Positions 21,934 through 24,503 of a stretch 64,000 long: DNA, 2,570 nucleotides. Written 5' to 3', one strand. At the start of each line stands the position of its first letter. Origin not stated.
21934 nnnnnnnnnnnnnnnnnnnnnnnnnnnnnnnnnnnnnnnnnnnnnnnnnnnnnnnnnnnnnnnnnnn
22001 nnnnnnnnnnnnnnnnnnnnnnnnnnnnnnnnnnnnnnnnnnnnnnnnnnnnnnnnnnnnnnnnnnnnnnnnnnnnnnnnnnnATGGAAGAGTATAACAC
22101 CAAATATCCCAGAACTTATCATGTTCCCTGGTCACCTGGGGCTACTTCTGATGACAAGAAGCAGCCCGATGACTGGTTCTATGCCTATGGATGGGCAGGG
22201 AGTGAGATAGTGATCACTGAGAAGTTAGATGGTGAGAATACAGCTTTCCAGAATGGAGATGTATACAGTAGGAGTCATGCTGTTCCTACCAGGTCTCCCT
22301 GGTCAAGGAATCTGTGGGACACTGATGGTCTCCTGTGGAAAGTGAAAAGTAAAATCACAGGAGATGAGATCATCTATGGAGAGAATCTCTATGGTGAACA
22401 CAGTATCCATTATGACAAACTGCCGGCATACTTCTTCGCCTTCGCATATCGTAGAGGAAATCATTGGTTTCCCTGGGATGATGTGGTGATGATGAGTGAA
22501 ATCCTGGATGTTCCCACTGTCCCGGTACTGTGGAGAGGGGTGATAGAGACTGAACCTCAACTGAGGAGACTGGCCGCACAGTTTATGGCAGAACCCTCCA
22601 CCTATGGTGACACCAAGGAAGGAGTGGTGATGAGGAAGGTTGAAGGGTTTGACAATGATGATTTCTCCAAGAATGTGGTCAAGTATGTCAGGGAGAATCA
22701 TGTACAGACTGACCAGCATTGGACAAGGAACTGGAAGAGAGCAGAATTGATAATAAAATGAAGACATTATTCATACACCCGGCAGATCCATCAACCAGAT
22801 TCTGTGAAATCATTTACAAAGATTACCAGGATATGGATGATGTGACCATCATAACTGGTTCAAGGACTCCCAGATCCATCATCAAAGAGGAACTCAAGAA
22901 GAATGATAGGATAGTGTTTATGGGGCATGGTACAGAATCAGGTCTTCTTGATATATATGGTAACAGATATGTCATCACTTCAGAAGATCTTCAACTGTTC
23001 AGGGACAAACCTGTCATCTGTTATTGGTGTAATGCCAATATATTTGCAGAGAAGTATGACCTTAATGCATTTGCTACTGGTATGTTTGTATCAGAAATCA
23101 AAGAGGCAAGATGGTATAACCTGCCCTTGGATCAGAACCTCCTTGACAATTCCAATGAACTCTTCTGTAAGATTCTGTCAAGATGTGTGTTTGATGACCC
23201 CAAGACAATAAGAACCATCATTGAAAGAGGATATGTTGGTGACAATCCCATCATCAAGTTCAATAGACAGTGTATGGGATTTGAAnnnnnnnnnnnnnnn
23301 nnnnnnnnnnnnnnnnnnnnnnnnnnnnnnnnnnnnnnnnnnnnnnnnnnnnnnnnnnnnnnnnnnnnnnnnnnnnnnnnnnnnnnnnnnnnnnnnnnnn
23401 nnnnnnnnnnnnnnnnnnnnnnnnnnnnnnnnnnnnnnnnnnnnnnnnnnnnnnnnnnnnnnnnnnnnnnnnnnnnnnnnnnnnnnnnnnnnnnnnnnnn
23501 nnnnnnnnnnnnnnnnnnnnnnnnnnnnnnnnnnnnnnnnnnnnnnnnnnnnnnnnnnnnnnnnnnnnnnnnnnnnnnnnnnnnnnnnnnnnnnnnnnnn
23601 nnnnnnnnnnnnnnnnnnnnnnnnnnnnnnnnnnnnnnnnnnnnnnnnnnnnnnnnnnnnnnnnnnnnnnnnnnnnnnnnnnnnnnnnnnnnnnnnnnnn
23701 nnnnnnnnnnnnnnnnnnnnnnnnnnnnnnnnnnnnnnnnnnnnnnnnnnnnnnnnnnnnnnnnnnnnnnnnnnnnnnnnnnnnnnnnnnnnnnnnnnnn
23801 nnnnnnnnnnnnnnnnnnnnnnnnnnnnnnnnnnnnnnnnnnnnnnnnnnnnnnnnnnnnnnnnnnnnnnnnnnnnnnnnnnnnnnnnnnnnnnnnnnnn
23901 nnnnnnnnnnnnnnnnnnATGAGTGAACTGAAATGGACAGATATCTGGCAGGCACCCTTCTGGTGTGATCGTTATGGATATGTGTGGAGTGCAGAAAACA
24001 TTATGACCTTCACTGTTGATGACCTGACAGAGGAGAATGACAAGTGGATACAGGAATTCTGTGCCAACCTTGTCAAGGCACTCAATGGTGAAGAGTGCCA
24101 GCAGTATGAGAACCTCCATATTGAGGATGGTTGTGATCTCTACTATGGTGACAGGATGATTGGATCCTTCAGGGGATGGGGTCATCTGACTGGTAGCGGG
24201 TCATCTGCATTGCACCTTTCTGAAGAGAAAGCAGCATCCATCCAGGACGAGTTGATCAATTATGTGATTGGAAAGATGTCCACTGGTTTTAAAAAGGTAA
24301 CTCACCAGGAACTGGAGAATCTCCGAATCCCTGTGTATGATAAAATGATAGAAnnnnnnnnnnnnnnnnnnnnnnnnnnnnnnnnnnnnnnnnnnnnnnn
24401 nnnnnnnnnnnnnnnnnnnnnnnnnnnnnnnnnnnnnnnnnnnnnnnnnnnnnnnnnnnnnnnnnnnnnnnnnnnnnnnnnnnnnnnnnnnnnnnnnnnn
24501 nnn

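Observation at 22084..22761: Rnl2-family ATP-dependent RNA ligase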

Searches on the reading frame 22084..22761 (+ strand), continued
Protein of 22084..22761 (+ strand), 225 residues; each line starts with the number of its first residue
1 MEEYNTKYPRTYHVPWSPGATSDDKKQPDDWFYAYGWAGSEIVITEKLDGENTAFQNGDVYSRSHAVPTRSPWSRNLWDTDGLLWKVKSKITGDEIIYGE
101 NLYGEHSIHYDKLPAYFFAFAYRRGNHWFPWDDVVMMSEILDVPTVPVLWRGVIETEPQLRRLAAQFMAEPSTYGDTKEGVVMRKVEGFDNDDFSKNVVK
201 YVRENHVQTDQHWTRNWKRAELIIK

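Call 89: search_protein_families(library=pfam, proteins=[P0213, P0217, P0226, P0242, P0260, P0283, P0291, P0296, P0302, P0326], max_evalue=0.001)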
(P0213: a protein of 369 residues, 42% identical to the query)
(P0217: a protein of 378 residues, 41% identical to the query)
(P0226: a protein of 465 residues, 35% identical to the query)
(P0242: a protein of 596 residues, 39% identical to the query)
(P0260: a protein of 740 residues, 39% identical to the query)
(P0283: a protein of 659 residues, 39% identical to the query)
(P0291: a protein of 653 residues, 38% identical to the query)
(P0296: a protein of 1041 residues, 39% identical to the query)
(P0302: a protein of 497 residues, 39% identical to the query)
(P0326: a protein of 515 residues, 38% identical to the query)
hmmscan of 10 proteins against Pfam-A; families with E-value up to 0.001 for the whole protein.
P0213 (369 aa): 1 family
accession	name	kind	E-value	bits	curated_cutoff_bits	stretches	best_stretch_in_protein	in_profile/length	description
PF09414.15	RNA_ligase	-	2.8e-24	86.6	27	1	175-336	2-171/171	RNA ligase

P0217 (378 aa): 1 family
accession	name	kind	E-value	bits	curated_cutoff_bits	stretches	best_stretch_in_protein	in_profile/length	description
PF09414.15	RNA_ligase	-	8.9e-24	85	27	1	61-221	1-171/171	RNA ligase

P0226 (465 aa): 1 family
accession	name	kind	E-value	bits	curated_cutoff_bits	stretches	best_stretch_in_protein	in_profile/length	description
PF09414.15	RNA_ligase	-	7.5e-56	189.4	27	2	5-165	9-170/171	RNA ligase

P0242 (596 aa): 3 families
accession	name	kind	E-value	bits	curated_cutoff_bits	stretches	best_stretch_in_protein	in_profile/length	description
PF09414.15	RNA_ligase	-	2.6e-23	83.4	27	1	82-243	2-171/171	RNA ligase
PF13671.12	AAA_33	-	1.1e-09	39.2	27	1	353-478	2-142/143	AAA domain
PF13238.12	AAA_18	-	0.0002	22.3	29.4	1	353-451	1-89/128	AAA domain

P0260 (740 aa): 7 families
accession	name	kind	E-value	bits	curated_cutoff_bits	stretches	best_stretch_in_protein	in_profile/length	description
PF22784.1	PTP-SAK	-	1e-33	117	27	1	309-446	12-153/153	Swiss Army Knife protein, DSP-PTPase phosphatase domain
PF09414.15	RNA_ligase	-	5e-22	79.3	27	1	78-239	2-171/171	RNA ligase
PF22785.1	Tc-R-P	-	4.3e-12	47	27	1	317-409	12-105/106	Polymorphic toxin system, DSP-PTPase phosphatase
PF13671.12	AAA_33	-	3.2e-11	44.1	27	1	511-637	2-142/143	AAA domain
PF00782.25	DSPc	-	3.4e-09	37.1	33.5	1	321-440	11-121/133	Dual specificity phosphatase, catalytic domain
PF00102.32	Y_phosphatase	-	5.9e-06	26.5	20.9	1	368-447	150-229/234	Protein-tyrosine phosphatase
PF13350.11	Y_phosphatase3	-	0.00033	21.1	22.2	1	354-411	106-156/240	Tyrosine phosphatase family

P0283 (659 aa): 5 families
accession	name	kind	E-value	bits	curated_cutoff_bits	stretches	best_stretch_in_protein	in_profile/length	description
PF22784.1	PTP-SAK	-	1.3e-36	126.3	27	1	262-410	1-153/153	Swiss Army Knife protein, DSP-PTPase phosphatase domain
PF09414.15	RNA_ligase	-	8.8e-25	88.2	27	1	464-634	2-171/171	RNA ligase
PF22547.2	2H-SAK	-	4.8e-16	59.6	27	1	12-100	23-124/124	Swiss Army Knife, 2H phosphoesterase domain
PF22785.1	Tc-R-P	-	1.1e-12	48.9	27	1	283-375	14-104/106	Polymorphic toxin system, DSP-PTPase phosphatase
PF00102.32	Y_phosphatase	-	0.00054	20.1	20.9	1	339-410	158-228/234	Protein-tyrosine phosphatase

P0291 (653 aa): 3 families
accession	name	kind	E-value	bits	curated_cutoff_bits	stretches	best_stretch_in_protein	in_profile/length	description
PF09414.15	RNA_ligase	-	1.6e-26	94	27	1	243-411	1-171/171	RNA ligase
PF13671.12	AAA_33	-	9e-14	52.4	27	1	489-591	1-121/143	AAA domain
PF13238.12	AAA_18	-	0.00035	21.5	29.4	0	490-521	1-32/128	AAA domain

P0296 (1041 aa): 8 families
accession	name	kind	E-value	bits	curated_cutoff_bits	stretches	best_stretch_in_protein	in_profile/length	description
PF09414.15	RNA_ligase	-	5.4e-25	88.9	27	1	456-615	2-171/171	RNA ligase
PF22784.1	PTP-SAK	-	1.4e-24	87.3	27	1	240-390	1-152/153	Swiss Army Knife protein, DSP-PTPase phosphatase domain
PF13671.12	AAA_33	-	8.2e-08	33.1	27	1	662-761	2-119/143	AAA domain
PF10127.15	RlaP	-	4.5e-06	27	23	1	850-893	17-60/249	RNA repair pathway DNA polymerase beta family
PF00102.32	Y_phosphatase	-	3.1e-05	24.2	20.9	1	305-393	148-230/234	Protein-tyrosine phosphatase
PF22785.1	Tc-R-P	-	0.00013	22.9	27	1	286-347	43-101/106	Polymorphic toxin system, DSP-PTPase phosphatase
PF00782.25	DSPc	-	0.0009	19.5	33.5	0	260-345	8-93/133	Dual specificity phosphatase, catalytic domain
PF14634.12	zf-RING_5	-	0.00097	19.5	27.9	0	12-52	2-42/43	zinc-RING finger domain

P0302 (497 aa): 1 family
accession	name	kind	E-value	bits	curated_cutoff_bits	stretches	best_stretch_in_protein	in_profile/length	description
PF09414.15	RNA_ligase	-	4e-33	115.4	27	1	72-227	2-171/171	RNA ligase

P0326 (515 aa): 4 families
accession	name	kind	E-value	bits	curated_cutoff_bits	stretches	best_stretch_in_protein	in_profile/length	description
PF09414.15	RNA_ligase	-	1.7e-25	90.5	27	1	79-244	2-171/171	RNA ligase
PF13671.12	AAA_33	-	2.4e-13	51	27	1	342-471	2-126/143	AAA domain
PF13238.12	AAA_18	-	6.6e-05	23.8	29.4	1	342-467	1-115/128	AAA domain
PF08433.16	KTI12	-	0.00089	19.3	22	0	342-373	4-35/271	Chromatin associated protein KTI12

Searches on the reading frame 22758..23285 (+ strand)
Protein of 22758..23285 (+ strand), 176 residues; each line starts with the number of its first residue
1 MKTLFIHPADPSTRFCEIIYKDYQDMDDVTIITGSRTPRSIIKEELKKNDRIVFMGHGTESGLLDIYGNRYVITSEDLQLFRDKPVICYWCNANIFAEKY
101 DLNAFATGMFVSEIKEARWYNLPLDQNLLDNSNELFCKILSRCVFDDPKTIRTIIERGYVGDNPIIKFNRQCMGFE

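Call 16: search_protein_families(library=pfam, proteins=[window:22758-23285:+], max_evalue=0.01)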
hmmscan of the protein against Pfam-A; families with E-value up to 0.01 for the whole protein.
window:22758-23285:+ (176 aa): 0 families

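Call 23: search_protein_families(library=phrogs, proteins=[window:22758-23285:+], max_evalue=0.001)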
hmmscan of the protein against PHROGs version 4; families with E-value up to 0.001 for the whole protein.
window:22758-23285:+ (176 aa): 0 families

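Call 59: search_protein_families(library=padloc, proteins=[window:22758-23285:+], max_evalue=0.01)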
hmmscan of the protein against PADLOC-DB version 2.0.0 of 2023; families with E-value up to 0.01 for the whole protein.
window:22758-23285:+ (176 aa): 0 families

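Call 70: find_homologous_proteins(query=window:22758-23285:+, max_evalue=0.001)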
Query window:22758-23285:+ (176 aa): 60 proteins with E <= 0.001 among 75 candidates.
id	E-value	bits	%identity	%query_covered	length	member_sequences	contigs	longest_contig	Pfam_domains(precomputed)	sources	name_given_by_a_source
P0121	4.2e-113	393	94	100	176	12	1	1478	-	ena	-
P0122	6.2e-103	360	88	100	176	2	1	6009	-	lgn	-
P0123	1.1e-95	336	81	100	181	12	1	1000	-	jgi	-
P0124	4.3e-94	331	82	100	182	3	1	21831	-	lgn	-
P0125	1.8e-92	326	79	100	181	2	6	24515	-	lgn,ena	-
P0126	8.4e-86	304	75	100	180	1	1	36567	-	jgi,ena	-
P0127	1.7e-84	300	74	100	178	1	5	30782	-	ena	-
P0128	2.9e-84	299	74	100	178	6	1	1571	-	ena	-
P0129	1.7e-83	297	71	100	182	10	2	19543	-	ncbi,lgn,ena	-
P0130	6.2e-83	295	73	100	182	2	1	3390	-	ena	-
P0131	9.2e-83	294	74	99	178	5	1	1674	-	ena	-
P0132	2.9e-82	293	74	99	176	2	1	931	-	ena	-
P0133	6.5e-82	292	92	76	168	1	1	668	-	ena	-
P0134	1.7e-81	290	71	100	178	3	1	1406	-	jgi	jgi:hypothetical protein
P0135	8.1e-81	288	70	100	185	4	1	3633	-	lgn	-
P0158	2.3e-64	234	62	100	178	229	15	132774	-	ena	-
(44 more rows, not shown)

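Call 72: find_encoding_contigs(protein=P0158, flank=4000, max_places=2)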
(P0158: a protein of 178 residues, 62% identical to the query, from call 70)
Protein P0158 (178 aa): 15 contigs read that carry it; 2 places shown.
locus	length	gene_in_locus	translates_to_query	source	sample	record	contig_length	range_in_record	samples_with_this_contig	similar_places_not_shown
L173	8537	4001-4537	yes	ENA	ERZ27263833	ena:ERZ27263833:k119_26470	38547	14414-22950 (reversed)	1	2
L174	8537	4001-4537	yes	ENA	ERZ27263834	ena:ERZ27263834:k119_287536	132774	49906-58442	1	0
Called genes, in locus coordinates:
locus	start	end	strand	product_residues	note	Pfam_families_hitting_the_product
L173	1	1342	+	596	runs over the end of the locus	PF07068:Gp23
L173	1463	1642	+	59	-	-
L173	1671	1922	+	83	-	-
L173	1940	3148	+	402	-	PF24308:DUF7487 (weak)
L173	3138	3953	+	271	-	-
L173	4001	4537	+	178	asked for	-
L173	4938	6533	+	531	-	PF04055:Radical_SAM, PF13353:Fer4_12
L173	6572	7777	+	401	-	PF01070:FMN_dh (faint), PF00478:IMPDH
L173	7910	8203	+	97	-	-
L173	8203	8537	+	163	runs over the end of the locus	-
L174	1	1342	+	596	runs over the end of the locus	PF07068:Gp23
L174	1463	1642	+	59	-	-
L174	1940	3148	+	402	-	PF24308:DUF7487 (weak)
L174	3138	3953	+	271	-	-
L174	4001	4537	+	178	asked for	-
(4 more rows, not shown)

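Call 80: predict_structure(alignment_id=A2)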
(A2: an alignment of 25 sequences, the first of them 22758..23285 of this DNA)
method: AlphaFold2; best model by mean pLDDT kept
length: 176 residues; sequences in the alignment: 25
mean_pLDDT: 96.7   pTM: 0.91
mean pLDDT of the five models: 96.7, 96.5, 96.2, 96.1, 95.9
residues with pLDDT >= 90: 174; 70-90: 2; 50-70: 0; < 50: 0
segments of 3 or more residues with pLDDT < 50: none
pLDDT, mean of each block of 10 residues (from residue 1): 97 96 97 94 98 97 95 96 97 96 97 96 98 99 98 98 98 93
secondary structure, 60 per line:
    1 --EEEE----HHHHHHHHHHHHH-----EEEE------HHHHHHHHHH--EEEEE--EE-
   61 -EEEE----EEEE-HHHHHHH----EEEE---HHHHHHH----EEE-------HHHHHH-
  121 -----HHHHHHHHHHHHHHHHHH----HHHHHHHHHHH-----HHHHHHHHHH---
elements in order: E3-6 H11-23 E29-32 H39-48 E51-55 E62-65 E70-73 H75-81 E86-89 H93-99 E104-106 H114-119 H126-143 H148-158 H164-173

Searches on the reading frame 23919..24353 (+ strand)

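Call 16: search_protein_families(library=pfam, proteins=[window:23919-24353:+], max_evalue=0.01)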
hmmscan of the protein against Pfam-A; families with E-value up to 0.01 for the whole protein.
window:23919-24353:+ (145 aa): 0 families

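Call 23: search_protein_families(library=phrogs, proteins=[window:23919-24353:+], max_evalue=0.001)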
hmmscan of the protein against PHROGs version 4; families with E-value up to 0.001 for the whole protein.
window:23919-24353:+ (145 aa): 1 family
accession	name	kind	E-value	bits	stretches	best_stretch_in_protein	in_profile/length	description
phrog_12467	-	unknown function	1.2e-08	35.8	1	7-121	4-115/116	-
